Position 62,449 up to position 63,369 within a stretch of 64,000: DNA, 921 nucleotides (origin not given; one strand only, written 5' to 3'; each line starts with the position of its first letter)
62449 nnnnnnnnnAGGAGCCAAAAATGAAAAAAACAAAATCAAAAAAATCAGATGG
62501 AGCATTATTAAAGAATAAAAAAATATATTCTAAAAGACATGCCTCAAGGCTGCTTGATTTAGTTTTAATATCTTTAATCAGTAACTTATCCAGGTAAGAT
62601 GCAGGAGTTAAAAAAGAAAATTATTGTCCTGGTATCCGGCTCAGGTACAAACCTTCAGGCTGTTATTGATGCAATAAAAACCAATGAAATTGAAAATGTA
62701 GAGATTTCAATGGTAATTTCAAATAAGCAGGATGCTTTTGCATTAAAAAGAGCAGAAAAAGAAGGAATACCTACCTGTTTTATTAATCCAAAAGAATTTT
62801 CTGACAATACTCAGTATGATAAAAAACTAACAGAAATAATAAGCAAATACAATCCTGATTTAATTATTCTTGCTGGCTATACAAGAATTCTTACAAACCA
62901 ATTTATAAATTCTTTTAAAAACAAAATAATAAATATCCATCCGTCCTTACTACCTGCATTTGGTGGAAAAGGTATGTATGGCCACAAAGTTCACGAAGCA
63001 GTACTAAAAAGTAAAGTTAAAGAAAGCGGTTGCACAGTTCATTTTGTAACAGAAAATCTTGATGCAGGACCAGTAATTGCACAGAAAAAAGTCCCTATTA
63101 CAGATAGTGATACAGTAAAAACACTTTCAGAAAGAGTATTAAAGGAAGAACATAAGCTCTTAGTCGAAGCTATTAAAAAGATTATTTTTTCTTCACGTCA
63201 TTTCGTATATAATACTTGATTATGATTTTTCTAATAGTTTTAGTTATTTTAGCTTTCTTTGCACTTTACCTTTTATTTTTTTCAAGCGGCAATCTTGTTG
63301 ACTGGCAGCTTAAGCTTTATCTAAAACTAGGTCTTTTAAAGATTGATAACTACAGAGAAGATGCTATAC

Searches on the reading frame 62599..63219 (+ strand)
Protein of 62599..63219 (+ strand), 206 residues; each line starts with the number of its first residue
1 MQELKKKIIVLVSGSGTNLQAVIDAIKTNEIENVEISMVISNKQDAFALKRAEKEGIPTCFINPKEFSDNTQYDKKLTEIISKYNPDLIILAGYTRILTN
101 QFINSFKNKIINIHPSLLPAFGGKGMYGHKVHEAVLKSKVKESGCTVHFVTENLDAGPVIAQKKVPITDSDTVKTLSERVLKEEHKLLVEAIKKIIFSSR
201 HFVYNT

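Call 49: find_encoding_contigs(protein=window:62599-63219:+, flank=10000, max_places=4)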
Protein window:62599-63219:+ (206 aa): 3 contigs read that carry it; 3 places shown.
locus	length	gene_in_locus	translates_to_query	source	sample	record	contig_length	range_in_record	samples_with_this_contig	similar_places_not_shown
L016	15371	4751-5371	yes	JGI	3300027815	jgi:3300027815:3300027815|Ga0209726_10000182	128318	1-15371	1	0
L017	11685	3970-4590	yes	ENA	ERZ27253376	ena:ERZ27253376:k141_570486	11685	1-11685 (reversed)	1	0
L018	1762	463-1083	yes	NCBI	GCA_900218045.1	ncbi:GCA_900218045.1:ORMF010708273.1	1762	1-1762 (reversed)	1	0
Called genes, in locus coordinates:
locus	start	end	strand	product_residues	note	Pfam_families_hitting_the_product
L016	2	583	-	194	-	?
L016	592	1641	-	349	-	PF13183:Fer4_8 (faint), PF00037:Fer4 (weak), PF12797:Fer4_2 (faint), PF12837:Fer4_6 (weak), PF12838:Fer4_7, PF13187:Fer4_9 (weak), PF14697:Fer4_21 (weak), PF12617:LdpA_C, +1 more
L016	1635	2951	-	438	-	PF01276:OKR_DC_1, PF01041:DegT_DnrJ_EryC1, PF05889:SepSecS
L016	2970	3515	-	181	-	PF00588:SpoU_methylase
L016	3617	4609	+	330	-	PF01380:SIS, PF00571:CBS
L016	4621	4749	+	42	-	-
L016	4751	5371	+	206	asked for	PF00551:Formyl_trans_N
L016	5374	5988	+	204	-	PF22769:DCD, PF00692:dUTPase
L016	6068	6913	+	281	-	PF17284:Spermine_synt_N, PF01564:Spermine_synth, PF13847:Methyltransf_31 (faint)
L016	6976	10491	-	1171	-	-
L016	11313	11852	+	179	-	-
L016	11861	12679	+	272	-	PF00795:CN_hydrolase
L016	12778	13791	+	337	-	PF00579:tRNA-synt_1b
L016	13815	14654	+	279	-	PF13292:DXP_synthase_N (weak), PF00456:Transketolase_N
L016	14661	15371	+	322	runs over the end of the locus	PF02779:Transket_pyr, PF02780:Transketolase_C, PF22613:Transketolase_C_1 (faint)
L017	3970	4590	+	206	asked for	PF00551:Formyl_trans_N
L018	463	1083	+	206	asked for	PF00551:Formyl_trans_N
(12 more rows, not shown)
